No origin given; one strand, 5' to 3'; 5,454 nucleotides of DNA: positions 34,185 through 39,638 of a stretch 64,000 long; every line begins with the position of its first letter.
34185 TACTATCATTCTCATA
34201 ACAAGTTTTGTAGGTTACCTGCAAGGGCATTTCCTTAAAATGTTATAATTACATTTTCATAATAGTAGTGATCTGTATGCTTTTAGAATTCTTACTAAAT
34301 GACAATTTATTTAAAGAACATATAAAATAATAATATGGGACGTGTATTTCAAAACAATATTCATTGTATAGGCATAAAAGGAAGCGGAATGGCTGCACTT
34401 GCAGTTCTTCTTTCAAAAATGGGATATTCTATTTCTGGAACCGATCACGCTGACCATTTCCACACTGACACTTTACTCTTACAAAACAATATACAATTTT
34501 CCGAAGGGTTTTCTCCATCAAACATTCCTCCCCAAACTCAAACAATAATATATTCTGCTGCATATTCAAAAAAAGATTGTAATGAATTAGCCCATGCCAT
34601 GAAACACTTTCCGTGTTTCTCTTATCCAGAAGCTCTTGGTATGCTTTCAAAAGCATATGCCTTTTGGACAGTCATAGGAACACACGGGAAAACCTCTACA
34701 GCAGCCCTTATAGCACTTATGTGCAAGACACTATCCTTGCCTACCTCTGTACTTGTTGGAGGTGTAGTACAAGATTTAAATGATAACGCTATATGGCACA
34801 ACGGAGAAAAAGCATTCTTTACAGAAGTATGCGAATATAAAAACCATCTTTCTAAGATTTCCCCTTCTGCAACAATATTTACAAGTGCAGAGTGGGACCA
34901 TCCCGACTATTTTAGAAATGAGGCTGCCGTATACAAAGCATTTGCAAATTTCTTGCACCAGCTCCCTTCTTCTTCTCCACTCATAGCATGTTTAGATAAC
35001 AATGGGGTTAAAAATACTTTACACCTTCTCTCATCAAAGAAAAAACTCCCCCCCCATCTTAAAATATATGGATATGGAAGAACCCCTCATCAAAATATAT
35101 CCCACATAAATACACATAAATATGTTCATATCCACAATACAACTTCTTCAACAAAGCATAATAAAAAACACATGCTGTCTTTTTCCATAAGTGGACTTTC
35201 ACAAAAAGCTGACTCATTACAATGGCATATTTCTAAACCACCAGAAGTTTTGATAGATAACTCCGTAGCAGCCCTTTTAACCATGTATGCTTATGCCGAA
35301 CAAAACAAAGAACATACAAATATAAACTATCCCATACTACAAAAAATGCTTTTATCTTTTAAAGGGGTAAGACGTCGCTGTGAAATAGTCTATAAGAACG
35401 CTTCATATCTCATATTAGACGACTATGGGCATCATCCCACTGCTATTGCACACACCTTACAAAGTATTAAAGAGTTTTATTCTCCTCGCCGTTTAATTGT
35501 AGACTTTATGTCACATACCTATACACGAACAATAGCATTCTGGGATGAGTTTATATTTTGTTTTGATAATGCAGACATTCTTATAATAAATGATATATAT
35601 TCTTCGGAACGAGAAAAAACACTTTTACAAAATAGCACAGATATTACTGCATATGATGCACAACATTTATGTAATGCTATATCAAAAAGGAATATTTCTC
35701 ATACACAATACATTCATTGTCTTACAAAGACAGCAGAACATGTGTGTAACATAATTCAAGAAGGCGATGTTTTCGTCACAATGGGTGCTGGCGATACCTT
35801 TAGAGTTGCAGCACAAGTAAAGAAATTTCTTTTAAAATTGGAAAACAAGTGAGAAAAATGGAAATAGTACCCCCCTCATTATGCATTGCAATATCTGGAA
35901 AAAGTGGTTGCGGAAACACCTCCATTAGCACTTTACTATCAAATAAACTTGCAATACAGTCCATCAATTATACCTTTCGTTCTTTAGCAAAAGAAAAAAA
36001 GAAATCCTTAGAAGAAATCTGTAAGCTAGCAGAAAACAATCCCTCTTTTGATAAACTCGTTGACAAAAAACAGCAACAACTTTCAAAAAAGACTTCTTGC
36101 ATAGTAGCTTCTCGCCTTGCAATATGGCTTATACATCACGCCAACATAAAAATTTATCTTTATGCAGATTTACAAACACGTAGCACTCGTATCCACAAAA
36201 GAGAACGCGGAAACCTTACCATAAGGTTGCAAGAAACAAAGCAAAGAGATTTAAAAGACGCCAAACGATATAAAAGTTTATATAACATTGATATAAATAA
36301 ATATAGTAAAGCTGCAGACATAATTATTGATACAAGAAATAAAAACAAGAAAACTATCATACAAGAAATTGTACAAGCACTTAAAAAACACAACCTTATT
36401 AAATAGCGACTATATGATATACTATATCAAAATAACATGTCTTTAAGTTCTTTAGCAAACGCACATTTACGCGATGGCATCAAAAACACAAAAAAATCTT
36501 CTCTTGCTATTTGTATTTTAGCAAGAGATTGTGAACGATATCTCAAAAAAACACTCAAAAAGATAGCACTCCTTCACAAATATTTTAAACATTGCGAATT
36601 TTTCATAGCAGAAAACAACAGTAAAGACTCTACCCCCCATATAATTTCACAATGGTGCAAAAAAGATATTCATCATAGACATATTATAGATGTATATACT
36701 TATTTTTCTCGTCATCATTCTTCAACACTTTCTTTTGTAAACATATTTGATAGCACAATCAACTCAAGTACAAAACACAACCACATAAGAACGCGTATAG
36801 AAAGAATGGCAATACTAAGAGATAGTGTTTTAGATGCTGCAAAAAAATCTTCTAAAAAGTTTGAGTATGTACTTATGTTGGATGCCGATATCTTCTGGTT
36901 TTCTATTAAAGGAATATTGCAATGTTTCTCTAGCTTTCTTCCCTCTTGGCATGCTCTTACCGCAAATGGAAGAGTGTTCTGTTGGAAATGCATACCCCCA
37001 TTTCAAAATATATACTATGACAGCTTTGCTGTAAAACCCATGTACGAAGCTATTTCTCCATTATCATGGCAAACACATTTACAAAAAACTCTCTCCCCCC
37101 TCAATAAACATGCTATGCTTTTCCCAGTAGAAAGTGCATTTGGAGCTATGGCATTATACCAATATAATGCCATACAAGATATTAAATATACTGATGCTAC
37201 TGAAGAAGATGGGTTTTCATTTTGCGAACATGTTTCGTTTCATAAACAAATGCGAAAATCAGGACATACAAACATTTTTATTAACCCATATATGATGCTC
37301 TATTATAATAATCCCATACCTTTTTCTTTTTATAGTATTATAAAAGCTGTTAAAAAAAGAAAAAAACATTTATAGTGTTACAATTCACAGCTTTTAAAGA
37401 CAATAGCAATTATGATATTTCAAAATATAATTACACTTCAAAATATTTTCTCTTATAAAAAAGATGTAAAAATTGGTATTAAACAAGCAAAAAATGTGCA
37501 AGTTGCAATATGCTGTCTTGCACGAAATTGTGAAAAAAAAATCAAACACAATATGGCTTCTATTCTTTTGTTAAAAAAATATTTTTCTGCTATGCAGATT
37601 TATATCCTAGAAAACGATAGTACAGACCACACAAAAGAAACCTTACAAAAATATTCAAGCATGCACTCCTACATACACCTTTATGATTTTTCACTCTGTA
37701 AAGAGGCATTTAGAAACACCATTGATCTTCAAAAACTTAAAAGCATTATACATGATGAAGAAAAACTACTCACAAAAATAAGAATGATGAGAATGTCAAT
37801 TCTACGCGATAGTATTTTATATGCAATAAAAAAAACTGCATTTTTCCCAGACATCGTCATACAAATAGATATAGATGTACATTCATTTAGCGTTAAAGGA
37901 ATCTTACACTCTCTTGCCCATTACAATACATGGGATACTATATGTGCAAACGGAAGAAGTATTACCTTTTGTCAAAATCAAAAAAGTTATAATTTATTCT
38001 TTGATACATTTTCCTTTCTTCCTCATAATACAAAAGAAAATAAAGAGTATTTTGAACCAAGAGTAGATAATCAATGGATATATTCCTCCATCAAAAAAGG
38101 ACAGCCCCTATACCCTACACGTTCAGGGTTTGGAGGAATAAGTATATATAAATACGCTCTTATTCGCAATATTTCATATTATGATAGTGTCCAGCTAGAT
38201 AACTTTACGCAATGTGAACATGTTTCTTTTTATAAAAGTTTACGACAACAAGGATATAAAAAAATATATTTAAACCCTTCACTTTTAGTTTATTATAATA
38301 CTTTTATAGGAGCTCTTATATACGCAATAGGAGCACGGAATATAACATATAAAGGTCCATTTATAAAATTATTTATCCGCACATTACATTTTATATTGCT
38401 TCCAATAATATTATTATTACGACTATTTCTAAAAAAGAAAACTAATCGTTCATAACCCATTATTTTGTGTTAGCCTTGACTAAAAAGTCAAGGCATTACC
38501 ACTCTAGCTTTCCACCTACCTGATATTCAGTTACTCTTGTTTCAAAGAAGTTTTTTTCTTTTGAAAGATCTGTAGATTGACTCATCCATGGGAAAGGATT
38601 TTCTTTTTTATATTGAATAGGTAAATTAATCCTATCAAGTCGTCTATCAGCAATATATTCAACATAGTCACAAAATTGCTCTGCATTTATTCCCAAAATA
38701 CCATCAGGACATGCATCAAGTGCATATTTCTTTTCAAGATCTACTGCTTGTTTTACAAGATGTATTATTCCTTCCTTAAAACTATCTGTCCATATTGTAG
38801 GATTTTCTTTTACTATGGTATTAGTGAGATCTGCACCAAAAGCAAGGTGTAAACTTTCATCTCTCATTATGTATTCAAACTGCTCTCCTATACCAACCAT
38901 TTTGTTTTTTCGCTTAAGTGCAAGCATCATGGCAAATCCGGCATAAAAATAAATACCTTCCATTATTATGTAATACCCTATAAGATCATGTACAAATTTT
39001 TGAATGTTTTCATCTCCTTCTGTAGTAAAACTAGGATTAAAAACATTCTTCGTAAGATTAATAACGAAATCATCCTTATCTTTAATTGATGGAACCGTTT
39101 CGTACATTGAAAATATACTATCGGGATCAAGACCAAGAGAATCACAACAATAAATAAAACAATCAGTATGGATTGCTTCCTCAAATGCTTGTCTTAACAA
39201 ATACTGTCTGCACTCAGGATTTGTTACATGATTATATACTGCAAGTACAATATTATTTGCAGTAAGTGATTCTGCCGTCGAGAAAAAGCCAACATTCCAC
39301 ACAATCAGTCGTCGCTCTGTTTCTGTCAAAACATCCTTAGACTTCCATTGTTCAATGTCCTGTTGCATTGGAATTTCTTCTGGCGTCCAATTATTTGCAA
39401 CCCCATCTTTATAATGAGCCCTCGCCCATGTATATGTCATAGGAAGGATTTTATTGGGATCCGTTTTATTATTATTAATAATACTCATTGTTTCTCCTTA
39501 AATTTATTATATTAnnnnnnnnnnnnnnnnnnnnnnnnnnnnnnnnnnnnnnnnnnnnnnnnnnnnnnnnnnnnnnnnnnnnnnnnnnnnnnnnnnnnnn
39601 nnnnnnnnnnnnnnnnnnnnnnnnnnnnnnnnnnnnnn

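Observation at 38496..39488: Class Ic (Mn/Fe, tyrosyl-radical-free) ribonucleotide reductase in a spirochaete-like genome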

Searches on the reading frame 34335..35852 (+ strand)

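Call 12: search_protein_families(library=pfam, proteins=[window:34335-35852:+])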
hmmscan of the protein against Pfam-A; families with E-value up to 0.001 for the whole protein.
window:34335-35852:+ (505 aa): 3 families
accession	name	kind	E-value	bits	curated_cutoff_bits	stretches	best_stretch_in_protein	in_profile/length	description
PF02875.26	Mur_ligase_C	-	5.1e-15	56.9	28.4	1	347-486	1-127/127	Mur ligase, glutamate ligase domain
PF01225.30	Mur_ligase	-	1.1e-13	51.8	21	1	8-108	1-94/95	Mur ligase family, catalytic domain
PF08245.18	Mur_ligase_M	-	1.6e-11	45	24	1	115-314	3-197/200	Mur ligase middle domain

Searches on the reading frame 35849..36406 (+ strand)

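Call 12: search_protein_families(library=pfam, proteins=[window:35849-36406:+])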
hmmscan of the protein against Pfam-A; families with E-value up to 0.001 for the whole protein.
window:35849-36406:+ (185 aa): 4 families
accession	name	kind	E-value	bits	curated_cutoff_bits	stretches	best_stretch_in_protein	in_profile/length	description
PF13189.12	Cytidylate_kin2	-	1.9e-12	48.2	28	1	13-163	2-175/176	Cytidylate kinase-like family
PF02224.24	Cytidylate_kin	-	4.6e-09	36.8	26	1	63-179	94-210/211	Cytidylate kinase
PF01202.28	SKI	-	8.6e-09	36.1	22.1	1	20-178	2-158/159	Shikimate kinase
PF13238.12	AAA_18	-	2.6e-08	34.8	29.4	1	13-122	1-115/128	AAA domain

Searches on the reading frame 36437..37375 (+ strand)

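Call 12: search_protein_families(library=pfam, proteins=[window:36437-37375:+])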
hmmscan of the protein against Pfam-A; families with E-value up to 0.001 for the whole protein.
window:36437-37375:+ (312 aa): 2 families
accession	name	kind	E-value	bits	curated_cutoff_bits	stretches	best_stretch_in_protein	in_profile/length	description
PF11735.13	CAP59_mtransfer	-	1.3e-09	38.5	28.8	1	25-264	4-235/242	Cryptococcal mannosyltransferase 1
PF00535.33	Glycos_transf_2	-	2.2e-06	28.2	23.3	1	25-80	2-55/168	Glycosyl transferase family 2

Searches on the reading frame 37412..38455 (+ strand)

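Call 12: search_protein_families(library=pfam, proteins=[window:37412-38455:+])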
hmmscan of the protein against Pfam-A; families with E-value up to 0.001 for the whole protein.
window:37412-38455:+ (347 aa): 1 family
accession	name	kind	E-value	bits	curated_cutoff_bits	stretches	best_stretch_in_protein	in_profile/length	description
PF11735.13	CAP59_mtransfer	-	2.5e-05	24.5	28.8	1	31-249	2-210/242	Cryptococcal mannosyltransferase 1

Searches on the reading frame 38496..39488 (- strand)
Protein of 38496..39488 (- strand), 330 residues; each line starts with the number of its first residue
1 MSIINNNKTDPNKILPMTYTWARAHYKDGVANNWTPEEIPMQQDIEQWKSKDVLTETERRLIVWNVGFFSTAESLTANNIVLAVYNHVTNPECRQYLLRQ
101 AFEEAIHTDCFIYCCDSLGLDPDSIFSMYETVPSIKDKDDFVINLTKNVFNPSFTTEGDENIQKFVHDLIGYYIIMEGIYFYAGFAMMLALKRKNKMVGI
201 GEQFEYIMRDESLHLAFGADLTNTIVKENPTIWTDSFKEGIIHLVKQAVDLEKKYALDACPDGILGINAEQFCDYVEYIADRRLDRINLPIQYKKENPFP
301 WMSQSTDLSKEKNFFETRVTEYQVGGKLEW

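Call 4: search_solved_structures(query=window:38496-39488:-, max_evalue=0.001, show_alignments=3)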
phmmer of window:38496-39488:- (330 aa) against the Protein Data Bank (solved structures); distinct sequences matched with E-value up to 0.001: 71 (the best 60 are shown).
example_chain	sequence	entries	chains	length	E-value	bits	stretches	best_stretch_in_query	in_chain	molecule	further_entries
1syy_A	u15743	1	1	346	2.3e-133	447.7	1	3-330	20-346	Ribonucleoside-diphosphate reductase beta chain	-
4d8f_A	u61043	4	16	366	2.8e-133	447.4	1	3-330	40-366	Ribonucleoside-diphosphate reductase subunit beta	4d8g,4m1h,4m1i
2ani_A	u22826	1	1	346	6.4e-133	446.3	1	3-330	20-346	Ribonucleoside-diphosphate reductase beta subunit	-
6y2n_A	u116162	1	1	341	2e-118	398.6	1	5-330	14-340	Ribonucleoside-diphosphate reductase subunit beta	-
1smq_A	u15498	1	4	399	4.4e-36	128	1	10-327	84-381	Ribonucleoside-diphosphate reductase small chain 1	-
1jk0_A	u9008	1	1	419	5.1e-36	127.8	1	10-327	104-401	ribonucleoside-diphosphate reductase small chain 1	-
6zjk_C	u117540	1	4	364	9.4e-36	126.9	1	2-324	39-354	Ribonucleoside-diphosphate reductase subunit beta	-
9dws_A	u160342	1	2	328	2.5e-35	125.5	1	14-326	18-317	ribonucleoside-diphosphate reductase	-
7ail_A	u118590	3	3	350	3.8e-35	124.9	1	3-330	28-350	Ribonucleoside-diphosphate reductase subunit beta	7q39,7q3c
2rcc_A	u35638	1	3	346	9.3e-34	120.3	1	16-322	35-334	Ribonucleoside-diphosphate reductase subunit beta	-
7aik_A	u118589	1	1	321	4e-33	118.2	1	3-304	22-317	Ribonucleoside-diphosphate reductase subunit beta,Ribonucleoside-diphosphate reductase sub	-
3hf1_A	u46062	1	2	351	2.2e-31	112.5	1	14-323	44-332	Ribonucleoside-diphosphate reductase subunit M2 B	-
2uw2_A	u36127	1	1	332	1.1e-30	110.2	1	14-326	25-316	RIBONUCLEOSIDE-DIPHOSPHATE REDUCTASE M2 SUBUNIT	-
1h0n_A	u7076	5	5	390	9.9e-30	107.1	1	14-326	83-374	RIBONUCLEOSIDE-DIPHOSPHATE REDUCTASE | RIBONUCLEOSIDE-DIPHOSPHATE REDUCTASE M2 CHAIN | RIBONUCLEOTIDE REDUCTASE R2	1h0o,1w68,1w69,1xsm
2p1i_A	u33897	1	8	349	6.9e-29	104.3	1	8-327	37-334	Ribonucleotide reductase, small chain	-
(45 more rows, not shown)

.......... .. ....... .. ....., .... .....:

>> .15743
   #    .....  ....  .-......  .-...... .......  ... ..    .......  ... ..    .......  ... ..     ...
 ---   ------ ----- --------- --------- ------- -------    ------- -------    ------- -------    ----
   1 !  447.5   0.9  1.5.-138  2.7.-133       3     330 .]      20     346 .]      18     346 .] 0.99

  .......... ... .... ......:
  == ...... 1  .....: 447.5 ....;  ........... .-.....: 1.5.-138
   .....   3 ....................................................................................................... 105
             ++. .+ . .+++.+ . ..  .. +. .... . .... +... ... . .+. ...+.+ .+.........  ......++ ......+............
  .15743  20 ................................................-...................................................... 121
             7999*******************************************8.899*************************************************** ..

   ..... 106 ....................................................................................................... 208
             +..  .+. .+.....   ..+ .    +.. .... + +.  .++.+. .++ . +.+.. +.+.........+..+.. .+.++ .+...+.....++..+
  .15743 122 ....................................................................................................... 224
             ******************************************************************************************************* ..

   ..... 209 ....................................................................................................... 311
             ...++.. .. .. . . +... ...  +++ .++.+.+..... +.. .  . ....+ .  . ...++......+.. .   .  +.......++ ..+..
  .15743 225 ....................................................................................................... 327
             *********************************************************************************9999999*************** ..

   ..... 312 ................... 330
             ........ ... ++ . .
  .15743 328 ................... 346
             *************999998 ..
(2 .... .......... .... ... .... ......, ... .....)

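Call 5: search_protein_families(library=ncbifam, proteins=[window:38496-39488:-])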
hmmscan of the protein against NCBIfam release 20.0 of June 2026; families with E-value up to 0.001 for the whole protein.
window:38496-39488:- (330 aa): 17 families
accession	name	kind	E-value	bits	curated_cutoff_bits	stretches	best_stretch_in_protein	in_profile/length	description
NF005550.0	PRK07209.1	equivalog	4.5e-163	542.6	309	1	3-330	55-382/383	ribonucleotide-diphosphate reductase subunit beta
NF007186.0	PRK09614.1-5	equivalog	2.3e-79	266.8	237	1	13-325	13-312/328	ribonucleotide-diphosphate reductase subunit beta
NF007184.0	PRK09614.1-3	equivalog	1.4e-64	218.6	310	1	2-324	23-338/346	ribonucleotide-diphosphate reductase subunit beta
NF009398.0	PRK12759.1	equivalog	5.3e-37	127.8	649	1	15-326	101-399/410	bifunctional gluaredoxin/ribonucleoside-diphosphate reductase subunit beta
NF006576.0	PRK09101.1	equivalog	3.6e-24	85.3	346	1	33-305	48-339/376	class Ia ribonucleoside-diphosphate reductase subunit beta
TIGR04171.1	RNR_1b_NrdF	exception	2.4e-20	73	355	1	24-325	16-304/316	class 1b ribonucleoside-diphosphate reductase subunit beta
NF006200.0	PRK08326.1-3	equivalog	6.9e-18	64.9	194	1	26-241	35-242/321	R2-like ligand-binding oxidase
NF007183.0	PRK09614.1-2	subfamily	2.4e-17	62.9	320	1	23-318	20-305/327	ribonucleotide-diphosphate reductase subunit beta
NF006198.0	PRK08326.1-1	subfamily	3.2e-16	59.5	274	1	26-293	31-292/308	R2-like ligand-binding oxidase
NF006202.0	PRK08326.1-5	equivalog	1.1e-15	57.7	315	1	33-291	31-279/297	R2-like ligand-binding oxidase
NF010572.0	PRK13965.1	subfamily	1.7e-12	47.1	486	1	30-297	45-293/337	class 1b ribonucleoside-diphosphate reductase subunit beta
NF006199.0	PRK08326.1-2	equivalog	4e-12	45.8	286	1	26-288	35-288/324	R2-like ligand-binding oxidase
NF007185.0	PRK09614.1-4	equivalog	1.9e-10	40.5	525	1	32-259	28-239/320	ribonucleotide-diphosphate reductase subunit beta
NF007182.0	PRK09614.1-1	subfamily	4.1e-10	39.3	471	1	30-295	32-278/324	ribonucleotide-diphosphate reductase subunit beta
NF006201.0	PRK08326.1-4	equivalog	3.6e-09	36.1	346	1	26-285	24-275/313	R2-like ligand-binding oxidase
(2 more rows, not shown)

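Call 8: find_homologous_proteins(query=window:38496-39488:-)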
Query window:38496-39488:- (330 aa): 8000 proteins with E <= 0.001 among 8000 candidates; the best 120 are listed.
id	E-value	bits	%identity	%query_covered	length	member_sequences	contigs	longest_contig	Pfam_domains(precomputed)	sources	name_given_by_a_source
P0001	3.8e-227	771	100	100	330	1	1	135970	PF00268.28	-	-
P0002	1.4e-196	670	86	100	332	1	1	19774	PF00268.28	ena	-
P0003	4.3e-196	669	85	100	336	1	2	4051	PF00268.28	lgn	-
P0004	4.9e-196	669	84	100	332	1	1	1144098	PF00268.28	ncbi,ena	-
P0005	4.1e-194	662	83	100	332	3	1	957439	PF00268.28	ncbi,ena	-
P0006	9.4e-193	658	84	100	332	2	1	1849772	PF00268.28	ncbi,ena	-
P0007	8.7e-192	655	83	100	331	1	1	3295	PF00268.28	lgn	-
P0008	2.5e-191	653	84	100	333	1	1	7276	PF00268.28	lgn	-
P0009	3.7e-191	653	83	100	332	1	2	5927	PF00268.28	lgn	-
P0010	1.3e-187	641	81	100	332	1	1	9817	PF00268.28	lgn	-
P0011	5.1e-187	639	81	100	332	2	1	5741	PF00268.28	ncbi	-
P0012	6.9e-187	639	83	100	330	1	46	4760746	PF00268.28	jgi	jgi:ribonucleoside-diphosphate reductase beta chain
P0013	1.3e-186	638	82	100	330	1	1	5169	PF00268.28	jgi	-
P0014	2.4e-186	637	82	100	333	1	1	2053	PF00268.28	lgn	-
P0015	6.7e-186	635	81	100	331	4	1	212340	PF00268.28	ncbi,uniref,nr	ncbi:ribonucleotide-diphosphate reductase subunit beta [Spirochaeta cellobiosiphila]|uniref:ribonucl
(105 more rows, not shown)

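Call 10: find_related_loci(query=window:38496-39488:-, collection=genome_contigs, flank=6000)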
Query window:38496-39488:- (330 aa) in genome_contigs; peptide patterns used: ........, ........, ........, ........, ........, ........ (x = any residue, [..] = any of these).
471 stretches matched a pattern; 442 encode a relative of the query (tblastn E <= 1e-3); the best 80 are kept; 80 distinct loci.
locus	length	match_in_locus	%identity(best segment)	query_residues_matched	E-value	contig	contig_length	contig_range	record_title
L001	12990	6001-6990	84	1-330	0e+0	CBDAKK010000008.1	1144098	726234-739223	MAG: Spirochaetia bacterium isolate 39afed41-7713-49c8-b7fe-57fe8515de19 genome assembly, contig: contig_8, whole genome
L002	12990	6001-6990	83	1-330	0e+0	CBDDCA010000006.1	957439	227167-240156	MAG: Spirochaetia bacterium isolate dde8b434-8a3a-4b4e-bb01-87bd4f4bffd9 genome assembly, contig: contig_6, whole genome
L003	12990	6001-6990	83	1-330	0e+0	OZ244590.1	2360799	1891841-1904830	MAG: Spirochaetia bacterium isolate 705df54a-ddaa-426a-8d3a-ad0adee4af1d genome assembly, chromosome: 1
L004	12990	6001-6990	84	1-330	0e+0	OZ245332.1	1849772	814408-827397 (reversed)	MAG: Spirochaetia bacterium isolate 9a5edd4f-5842-410c-be10-895bce1eb346 genome assembly, chromosome: 1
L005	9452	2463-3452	78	1-330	0e+0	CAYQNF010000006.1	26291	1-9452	MAG TPA_asm: uncultured archaeon isolate SRP304980_co1_40 genome assembly, contig: NODE_637_length_26291_cov_5.182421, w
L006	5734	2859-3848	80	1-330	0e+0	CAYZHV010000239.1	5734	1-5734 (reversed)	MAG TPA_asm: uncultured Spirochaetaceae bacterium isolate SRP332253_co1_227 genome assembly, contig: NODE_22393_length_5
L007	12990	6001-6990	79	1-330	0e+0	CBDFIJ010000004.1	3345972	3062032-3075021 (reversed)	MAG: Candidatus Multivoradales bacterium isolate d9cf5a85-037c-4724-bb86-9fb341b19480 genome assembly, contig: contig_4,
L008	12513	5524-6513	79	1-330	0e+0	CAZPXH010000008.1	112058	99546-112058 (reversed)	MAG TPA_asm: uncultured Spirochaetaceae bacterium isolate SRP141376_co3_104 genome assembly, contig: NODE_276_length_112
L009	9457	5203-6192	79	1-330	0e+0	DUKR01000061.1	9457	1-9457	MAG TPA_asm: Candidatus Woesearchaeota archaeon isolate UBA9638 contig_38214, whole genome shotgun sequence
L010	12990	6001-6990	79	1-330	0e+0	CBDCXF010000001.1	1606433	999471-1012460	MAG: Candidatus Multivoradales bacterium isolate 40da4510-5dea-4444-a7fb-8fa58cfcf4e7 genome assembly, contig: contig_1,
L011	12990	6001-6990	78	1-330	0e+0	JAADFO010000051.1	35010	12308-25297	MAG: Nanobdellati archaeon isolate M_MaxBin.034 contig-127_4541, whole genome shotgun sequence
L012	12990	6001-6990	78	1-330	0e+0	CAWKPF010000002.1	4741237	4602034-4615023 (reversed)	MAG: uncultured Acidobacteriota bacterium isolate MFD09779.bin.1.69 genome assembly, contig: contig_21255, whole genome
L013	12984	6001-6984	79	3-330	0e+0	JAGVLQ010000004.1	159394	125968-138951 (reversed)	MAG: Candidatus Babeliales bacterium isolate SW_22 c_000000029580, whole genome shotgun sequence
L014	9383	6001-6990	79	1-330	0e+0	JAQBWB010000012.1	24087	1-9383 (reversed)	MAG: Nanoarchaeota archaeon isolate casp150-mb.213 NODE_5575_length_24087_cov_0.088711, whole genome shotgun sequence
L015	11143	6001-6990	78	1-330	0e+0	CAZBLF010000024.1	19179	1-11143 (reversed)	MAG TPA_asm: uncultured Methanosarcinales archaeon isolate binchicken_co48_399 genome assembly, contig: NODE_4519_length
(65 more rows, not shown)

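Call 12: search_protein_families(library=pfam, proteins=[window:38496-39488:-])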
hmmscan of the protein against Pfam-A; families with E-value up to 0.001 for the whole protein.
window:38496-39488:- (330 aa): 1 family
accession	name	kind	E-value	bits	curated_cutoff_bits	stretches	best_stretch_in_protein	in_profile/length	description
PF00268.27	Ribonuc_red_sm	-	7.7e-86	288.4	33.6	1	13-298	3-281/281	Ribonucleotide reductase, small chain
